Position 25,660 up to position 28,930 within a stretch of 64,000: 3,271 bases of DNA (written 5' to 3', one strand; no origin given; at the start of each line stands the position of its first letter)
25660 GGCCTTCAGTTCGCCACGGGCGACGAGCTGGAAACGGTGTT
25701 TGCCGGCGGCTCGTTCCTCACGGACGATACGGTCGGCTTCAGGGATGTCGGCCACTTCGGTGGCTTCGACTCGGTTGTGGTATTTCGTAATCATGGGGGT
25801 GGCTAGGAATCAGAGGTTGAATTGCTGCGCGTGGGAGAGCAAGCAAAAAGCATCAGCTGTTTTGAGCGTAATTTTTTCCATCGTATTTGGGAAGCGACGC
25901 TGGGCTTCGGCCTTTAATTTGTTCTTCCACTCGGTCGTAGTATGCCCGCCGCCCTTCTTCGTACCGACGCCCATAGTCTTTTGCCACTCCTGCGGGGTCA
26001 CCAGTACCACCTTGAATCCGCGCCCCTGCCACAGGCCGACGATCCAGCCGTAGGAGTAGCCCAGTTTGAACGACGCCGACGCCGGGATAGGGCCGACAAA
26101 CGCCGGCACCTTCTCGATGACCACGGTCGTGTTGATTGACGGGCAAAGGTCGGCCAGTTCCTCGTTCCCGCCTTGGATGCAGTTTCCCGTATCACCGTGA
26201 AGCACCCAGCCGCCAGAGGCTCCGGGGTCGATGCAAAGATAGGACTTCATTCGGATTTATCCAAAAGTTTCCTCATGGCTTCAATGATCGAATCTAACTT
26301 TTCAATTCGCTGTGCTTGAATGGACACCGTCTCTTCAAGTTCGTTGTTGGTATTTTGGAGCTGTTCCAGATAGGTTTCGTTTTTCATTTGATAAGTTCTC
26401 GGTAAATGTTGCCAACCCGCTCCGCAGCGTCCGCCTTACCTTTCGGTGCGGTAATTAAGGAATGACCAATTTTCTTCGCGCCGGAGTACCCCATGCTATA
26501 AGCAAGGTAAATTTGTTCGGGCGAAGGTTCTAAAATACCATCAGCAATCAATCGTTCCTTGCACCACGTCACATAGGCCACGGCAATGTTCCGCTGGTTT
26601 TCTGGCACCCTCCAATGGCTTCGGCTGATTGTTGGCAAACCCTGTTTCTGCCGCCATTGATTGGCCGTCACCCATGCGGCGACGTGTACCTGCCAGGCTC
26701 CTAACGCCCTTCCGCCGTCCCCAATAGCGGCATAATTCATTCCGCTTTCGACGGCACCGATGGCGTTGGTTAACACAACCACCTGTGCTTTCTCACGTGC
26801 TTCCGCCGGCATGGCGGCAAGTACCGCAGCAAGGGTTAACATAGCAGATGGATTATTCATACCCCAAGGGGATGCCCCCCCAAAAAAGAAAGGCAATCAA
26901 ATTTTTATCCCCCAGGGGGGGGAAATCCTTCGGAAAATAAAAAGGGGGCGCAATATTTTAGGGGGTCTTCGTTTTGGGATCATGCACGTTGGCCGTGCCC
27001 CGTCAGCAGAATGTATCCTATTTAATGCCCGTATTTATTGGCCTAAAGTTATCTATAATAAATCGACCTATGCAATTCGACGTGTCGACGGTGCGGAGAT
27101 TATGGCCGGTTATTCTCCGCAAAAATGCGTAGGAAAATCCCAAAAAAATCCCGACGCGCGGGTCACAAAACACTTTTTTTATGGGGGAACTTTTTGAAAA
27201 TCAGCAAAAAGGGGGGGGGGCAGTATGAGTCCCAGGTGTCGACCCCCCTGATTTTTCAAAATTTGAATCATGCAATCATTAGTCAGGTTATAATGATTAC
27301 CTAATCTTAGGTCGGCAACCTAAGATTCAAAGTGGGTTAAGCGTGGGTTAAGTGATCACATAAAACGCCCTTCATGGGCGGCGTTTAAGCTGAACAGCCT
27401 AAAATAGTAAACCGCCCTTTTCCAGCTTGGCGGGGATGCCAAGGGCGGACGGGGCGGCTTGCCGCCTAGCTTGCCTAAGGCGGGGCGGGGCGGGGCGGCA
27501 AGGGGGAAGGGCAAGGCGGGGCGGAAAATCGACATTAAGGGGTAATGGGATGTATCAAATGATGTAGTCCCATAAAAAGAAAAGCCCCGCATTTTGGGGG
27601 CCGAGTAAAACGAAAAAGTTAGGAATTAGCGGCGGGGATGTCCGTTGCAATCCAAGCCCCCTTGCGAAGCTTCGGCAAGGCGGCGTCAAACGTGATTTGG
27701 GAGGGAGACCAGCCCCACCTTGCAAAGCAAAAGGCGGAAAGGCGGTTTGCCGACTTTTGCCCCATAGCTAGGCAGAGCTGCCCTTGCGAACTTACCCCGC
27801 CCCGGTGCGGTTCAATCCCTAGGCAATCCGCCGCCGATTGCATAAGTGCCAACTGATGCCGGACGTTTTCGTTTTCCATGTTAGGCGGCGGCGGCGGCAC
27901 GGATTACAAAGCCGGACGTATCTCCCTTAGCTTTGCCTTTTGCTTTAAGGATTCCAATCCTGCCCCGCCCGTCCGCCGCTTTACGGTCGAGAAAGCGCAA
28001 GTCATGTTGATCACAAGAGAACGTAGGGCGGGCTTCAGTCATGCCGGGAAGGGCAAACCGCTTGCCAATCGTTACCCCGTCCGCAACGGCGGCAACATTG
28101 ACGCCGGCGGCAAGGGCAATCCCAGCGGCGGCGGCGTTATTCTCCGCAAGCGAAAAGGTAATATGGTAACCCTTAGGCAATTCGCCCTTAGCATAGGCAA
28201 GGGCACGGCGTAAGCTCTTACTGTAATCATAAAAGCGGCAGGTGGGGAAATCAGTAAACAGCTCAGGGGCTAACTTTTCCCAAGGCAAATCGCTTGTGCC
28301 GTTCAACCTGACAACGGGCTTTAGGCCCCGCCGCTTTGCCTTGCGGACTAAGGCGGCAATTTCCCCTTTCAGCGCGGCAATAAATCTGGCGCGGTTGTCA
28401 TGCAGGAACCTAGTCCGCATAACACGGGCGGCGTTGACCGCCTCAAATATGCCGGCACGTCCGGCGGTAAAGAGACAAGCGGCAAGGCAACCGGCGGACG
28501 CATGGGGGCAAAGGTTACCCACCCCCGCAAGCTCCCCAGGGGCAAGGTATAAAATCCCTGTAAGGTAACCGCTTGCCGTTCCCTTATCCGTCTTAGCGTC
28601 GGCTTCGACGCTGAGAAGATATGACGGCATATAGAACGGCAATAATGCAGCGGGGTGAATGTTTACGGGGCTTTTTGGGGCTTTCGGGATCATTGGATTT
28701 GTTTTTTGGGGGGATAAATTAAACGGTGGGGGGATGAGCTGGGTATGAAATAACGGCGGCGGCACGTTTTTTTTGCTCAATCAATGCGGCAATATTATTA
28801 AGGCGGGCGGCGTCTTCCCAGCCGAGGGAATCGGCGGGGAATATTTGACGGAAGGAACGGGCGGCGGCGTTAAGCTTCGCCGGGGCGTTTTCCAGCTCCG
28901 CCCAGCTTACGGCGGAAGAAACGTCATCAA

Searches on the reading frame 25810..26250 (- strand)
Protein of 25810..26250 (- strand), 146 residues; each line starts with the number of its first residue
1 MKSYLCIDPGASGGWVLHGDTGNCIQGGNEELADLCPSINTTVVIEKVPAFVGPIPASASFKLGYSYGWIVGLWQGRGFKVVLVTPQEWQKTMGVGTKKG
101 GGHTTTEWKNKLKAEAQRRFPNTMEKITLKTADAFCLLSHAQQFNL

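Call 10: search_protein_families(library=pfam, proteins=[window:25810-26250:-], max_evalue=0.01)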
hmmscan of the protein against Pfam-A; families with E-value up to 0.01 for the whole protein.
window:25810-26250:- (146 aa): 0 families

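Call 73: search_protein_families(library=phrogs, proteins=[window:25810-26250:-], max_evalue=0.01)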
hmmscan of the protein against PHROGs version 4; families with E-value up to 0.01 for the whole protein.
window:25810-26250:- (146 aa): 1 family
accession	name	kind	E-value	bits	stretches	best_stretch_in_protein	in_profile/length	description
phrog_1770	-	DNA, RNA and nucleotide metabolism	9.5e-14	52.7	1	1-144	3-150/158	Holliday junction resolvase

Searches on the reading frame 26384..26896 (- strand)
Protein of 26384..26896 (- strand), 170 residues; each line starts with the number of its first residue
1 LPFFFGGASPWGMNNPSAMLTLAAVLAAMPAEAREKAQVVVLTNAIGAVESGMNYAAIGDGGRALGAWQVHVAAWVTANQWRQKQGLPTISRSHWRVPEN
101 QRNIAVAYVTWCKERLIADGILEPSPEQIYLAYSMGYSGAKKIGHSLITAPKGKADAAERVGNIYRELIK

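Call 10: search_protein_families(library=pfam, proteins=[window:26384-26896:-], max_evalue=0.01)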
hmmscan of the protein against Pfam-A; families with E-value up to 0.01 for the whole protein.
window:26384-26896:- (170 aa): 0 families

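Call 73: search_protein_families(library=phrogs, proteins=[window:26384-26896:-], max_evalue=0.01)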
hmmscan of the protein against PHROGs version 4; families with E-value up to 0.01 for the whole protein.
window:26384-26896:- (170 aa): 2 families
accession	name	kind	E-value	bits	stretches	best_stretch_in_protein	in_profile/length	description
phrog_4067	-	other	0.00021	20.8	1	45-143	690-787/980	transglycosylase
phrog_3108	-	unknown function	0.0084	16.8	0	22-79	11-70/160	-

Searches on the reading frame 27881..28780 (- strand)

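Call 9: search_protein_families(library=pfam, proteins=[window:27881-28780:-], max_evalue=0.01)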
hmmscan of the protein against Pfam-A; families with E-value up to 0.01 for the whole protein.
window:27881-28780:- (299 aa): 1 family
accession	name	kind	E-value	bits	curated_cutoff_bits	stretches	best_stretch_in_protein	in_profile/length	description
PF17338.8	GP88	-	9.2e-40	137.3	24.4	1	62-294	9-229/230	Gene product 88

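Call 73: search_protein_families(library=phrogs, proteins=[window:27881-28780:-], max_evalue=0.01)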
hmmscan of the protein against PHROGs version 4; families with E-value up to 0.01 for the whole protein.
window:27881-28780:- (299 aa): 2 families
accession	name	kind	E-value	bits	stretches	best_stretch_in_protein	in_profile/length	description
phrog_1617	-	unknown function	8.3e-57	193.4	1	52-294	38-271/273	-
phrog_1392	-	unknown function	8.9e-07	29.5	1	86-256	77-243/296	-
